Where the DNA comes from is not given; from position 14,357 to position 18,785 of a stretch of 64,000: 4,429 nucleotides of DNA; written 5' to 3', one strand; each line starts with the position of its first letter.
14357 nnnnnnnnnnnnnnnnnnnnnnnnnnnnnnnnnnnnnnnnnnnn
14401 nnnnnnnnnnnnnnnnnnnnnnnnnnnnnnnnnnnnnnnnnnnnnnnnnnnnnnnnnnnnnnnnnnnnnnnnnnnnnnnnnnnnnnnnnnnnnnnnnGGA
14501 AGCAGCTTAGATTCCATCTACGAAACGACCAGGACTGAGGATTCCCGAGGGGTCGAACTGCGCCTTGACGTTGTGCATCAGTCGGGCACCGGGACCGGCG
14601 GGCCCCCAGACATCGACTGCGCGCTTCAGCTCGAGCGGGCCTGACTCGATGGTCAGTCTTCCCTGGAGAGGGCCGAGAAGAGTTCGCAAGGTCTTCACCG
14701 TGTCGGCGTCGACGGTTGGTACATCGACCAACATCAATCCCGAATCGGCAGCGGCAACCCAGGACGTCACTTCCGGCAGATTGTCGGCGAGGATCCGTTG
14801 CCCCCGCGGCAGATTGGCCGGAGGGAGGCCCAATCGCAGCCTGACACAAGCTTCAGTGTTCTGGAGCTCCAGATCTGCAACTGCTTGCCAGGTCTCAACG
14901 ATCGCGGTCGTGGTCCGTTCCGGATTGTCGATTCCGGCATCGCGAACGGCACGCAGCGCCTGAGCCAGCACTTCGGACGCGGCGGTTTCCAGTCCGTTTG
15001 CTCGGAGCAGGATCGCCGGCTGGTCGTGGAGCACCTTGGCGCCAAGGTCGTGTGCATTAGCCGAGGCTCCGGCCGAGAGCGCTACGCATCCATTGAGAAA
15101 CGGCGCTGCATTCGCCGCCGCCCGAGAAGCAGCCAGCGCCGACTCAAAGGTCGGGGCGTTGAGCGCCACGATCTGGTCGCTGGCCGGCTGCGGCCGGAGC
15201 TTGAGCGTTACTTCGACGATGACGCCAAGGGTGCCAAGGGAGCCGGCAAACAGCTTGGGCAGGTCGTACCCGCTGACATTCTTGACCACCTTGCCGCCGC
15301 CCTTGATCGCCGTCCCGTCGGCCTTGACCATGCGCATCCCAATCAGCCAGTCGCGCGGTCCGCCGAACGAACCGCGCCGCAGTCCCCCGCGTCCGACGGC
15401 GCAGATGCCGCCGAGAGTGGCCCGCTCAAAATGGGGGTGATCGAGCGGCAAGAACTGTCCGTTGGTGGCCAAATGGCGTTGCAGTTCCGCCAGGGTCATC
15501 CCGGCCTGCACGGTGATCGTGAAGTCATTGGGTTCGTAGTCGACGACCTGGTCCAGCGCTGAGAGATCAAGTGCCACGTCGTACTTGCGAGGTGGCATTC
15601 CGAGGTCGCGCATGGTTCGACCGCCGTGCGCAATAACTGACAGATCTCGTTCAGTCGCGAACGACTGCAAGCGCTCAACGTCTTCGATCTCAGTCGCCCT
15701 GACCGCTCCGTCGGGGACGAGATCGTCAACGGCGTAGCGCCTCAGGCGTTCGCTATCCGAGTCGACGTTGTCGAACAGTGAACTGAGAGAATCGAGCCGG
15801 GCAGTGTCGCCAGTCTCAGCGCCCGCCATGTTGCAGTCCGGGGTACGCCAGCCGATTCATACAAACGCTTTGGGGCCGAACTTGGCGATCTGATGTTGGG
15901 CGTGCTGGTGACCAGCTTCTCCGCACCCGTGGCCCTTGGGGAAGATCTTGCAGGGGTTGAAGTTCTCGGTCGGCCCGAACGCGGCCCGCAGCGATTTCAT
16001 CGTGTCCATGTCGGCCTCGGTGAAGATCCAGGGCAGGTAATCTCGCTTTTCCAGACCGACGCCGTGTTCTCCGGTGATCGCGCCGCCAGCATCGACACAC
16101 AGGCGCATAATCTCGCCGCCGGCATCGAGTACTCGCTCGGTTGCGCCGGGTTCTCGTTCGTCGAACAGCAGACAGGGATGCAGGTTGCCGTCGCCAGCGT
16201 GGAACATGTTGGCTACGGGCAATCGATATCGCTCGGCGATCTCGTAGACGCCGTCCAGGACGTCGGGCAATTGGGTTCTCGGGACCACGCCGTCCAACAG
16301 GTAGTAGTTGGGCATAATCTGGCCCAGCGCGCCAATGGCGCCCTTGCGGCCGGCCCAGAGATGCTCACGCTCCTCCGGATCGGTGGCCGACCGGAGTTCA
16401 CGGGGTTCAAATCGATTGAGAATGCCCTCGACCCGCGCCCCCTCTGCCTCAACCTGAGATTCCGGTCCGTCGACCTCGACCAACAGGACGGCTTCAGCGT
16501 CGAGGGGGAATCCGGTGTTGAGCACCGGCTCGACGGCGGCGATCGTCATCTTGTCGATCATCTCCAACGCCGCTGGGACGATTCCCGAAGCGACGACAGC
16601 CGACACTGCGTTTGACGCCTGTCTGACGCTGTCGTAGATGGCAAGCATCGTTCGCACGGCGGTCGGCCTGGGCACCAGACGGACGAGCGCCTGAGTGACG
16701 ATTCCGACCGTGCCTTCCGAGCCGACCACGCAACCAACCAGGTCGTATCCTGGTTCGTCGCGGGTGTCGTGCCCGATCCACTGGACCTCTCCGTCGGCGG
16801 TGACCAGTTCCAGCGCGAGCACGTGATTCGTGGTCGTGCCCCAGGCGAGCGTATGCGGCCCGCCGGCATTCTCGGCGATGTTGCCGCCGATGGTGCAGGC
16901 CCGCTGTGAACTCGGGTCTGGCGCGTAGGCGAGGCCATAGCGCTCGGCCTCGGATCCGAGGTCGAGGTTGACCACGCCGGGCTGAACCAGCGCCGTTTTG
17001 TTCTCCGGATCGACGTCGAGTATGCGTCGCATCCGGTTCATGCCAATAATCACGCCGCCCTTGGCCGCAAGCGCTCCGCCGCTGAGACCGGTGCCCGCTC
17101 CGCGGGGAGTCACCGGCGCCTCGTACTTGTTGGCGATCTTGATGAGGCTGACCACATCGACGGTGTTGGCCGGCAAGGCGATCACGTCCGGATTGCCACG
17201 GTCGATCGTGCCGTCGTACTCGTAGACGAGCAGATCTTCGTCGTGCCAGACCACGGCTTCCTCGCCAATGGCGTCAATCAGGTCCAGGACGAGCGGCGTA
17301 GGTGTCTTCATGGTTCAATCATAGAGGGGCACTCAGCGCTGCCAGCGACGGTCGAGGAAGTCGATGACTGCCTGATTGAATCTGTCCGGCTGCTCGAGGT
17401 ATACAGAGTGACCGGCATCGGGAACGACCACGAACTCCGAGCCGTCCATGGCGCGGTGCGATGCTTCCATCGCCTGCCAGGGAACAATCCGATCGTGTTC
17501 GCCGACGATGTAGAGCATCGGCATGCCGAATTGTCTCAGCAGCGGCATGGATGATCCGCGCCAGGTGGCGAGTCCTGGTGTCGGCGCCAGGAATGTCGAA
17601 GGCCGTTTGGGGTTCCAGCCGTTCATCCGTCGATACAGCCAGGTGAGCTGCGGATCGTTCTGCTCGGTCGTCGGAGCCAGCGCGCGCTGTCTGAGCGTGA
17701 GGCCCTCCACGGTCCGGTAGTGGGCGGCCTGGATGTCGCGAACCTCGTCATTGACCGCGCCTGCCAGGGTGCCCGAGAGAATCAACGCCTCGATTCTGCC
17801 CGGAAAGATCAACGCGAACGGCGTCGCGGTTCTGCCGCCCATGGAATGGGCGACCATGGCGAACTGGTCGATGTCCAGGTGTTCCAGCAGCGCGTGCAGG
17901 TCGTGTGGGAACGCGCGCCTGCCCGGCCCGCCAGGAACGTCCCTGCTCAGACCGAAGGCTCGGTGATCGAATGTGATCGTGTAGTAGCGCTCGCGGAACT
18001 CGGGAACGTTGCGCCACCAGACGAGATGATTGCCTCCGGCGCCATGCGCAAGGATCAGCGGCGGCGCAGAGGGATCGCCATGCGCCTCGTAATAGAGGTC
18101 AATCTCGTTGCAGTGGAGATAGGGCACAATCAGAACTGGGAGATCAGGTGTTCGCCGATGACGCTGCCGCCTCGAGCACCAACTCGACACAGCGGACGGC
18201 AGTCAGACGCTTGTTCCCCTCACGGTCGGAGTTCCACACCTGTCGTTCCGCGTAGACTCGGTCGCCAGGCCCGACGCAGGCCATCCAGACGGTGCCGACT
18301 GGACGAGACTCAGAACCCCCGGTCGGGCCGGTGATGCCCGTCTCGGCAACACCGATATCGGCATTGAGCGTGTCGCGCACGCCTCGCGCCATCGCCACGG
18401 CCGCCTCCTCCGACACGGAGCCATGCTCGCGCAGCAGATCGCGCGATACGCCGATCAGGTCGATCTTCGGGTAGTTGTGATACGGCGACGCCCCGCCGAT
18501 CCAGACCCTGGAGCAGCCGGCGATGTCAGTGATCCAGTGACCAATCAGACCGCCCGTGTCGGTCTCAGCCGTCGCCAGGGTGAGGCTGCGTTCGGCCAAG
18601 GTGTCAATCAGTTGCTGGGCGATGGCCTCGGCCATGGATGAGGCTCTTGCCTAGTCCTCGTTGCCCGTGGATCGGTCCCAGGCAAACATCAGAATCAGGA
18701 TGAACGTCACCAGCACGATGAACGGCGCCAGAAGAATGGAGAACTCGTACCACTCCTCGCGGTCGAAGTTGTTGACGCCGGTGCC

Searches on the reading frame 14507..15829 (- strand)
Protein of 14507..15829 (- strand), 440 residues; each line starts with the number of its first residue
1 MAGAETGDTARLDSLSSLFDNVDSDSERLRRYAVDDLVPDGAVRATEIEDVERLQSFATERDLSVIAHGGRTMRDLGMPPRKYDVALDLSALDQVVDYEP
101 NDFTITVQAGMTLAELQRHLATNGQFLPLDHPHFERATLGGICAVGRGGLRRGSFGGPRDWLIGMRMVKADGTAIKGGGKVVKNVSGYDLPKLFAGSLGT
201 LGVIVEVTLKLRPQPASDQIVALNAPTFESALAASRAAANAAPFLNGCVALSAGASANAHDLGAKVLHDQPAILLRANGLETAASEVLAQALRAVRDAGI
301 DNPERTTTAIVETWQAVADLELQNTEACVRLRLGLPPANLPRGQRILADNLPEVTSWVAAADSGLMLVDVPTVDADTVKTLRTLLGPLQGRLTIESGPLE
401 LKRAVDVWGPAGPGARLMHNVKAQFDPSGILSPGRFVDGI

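Call 16: search_protein_families(library=pfam, proteins=[window:14507-15829:-], max_evalue=0.001)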
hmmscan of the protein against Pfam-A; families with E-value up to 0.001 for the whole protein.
window:14507-15829:- (440 aa): 2 families
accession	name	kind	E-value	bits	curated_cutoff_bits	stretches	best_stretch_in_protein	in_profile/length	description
PF01565.28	FAD_binding_4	-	7e-25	87.8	26.4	1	39-176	1-137/139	FAD binding domain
PF02913.24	FAD-oxidase_C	-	0.00076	19.7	21.2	0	414-435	226-247/248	FAD linked oxidases, C-terminal domain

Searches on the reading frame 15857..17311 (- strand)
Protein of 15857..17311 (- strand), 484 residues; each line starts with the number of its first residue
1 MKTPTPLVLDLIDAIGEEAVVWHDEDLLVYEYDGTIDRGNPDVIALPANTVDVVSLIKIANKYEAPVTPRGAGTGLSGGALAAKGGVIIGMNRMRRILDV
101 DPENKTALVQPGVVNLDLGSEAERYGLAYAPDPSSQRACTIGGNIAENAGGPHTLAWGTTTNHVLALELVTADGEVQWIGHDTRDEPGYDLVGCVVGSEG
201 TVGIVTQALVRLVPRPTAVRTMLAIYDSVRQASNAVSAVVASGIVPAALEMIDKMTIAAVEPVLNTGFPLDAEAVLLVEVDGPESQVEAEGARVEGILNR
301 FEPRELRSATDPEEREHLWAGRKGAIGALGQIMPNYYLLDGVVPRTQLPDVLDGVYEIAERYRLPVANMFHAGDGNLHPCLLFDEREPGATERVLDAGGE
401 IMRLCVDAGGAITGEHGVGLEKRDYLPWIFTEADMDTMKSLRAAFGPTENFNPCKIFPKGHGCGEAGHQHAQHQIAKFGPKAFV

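Call 16: search_protein_families(library=pfam, proteins=[window:15857-17311:-], max_evalue=0.001)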
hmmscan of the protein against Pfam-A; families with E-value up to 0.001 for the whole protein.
window:15857-17311:- (484 aa): 2 families
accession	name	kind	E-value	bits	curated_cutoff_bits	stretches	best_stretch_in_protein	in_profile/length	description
PF02913.24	FAD-oxidase_C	-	1.8e-62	211.7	21.2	1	216-456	2-248/248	FAD linked oxidases, C-terminal domain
PF01565.28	FAD_binding_4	-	1.4e-39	135.4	26.4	1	41-179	1-138/139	FAD binding domain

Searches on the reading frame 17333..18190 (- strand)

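Call 16: search_protein_families(library=pfam, proteins=[window:17333-18190:-], max_evalue=0.001)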
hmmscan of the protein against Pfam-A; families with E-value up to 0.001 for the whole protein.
window:17333-18190:- (285 aa): 4 families
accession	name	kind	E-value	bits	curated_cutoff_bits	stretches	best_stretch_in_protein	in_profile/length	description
PF00561.26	Abhydrolase_1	-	7.4e-34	117.9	25.8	1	43-268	1-245/245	alpha/beta hydrolase fold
PF12697.13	Abhydrolase_6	-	2.9e-21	77.6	26.3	1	45-274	1-217/217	Alpha/beta hydrolase family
PF12146.15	Hydrolase_4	-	4.6e-11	42.9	27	1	67-267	30-238/239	Serine aminopeptidase, S33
PF08386.16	Abhydrolase_4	-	2.2e-05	24.9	21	1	223-280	35-92/103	TAP-like protein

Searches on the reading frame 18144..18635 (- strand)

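Call 16: search_protein_families(library=pfam, proteins=[window:18144-18635:-], max_evalue=0.001)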
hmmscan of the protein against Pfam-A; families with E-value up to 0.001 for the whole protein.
window:18144-18635:- (163 aa): 1 family
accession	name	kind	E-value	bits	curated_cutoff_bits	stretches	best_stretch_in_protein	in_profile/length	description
PF02464.23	CinA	-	1.3e-44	152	23.5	1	3-155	2-153/155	Competence-damaged protein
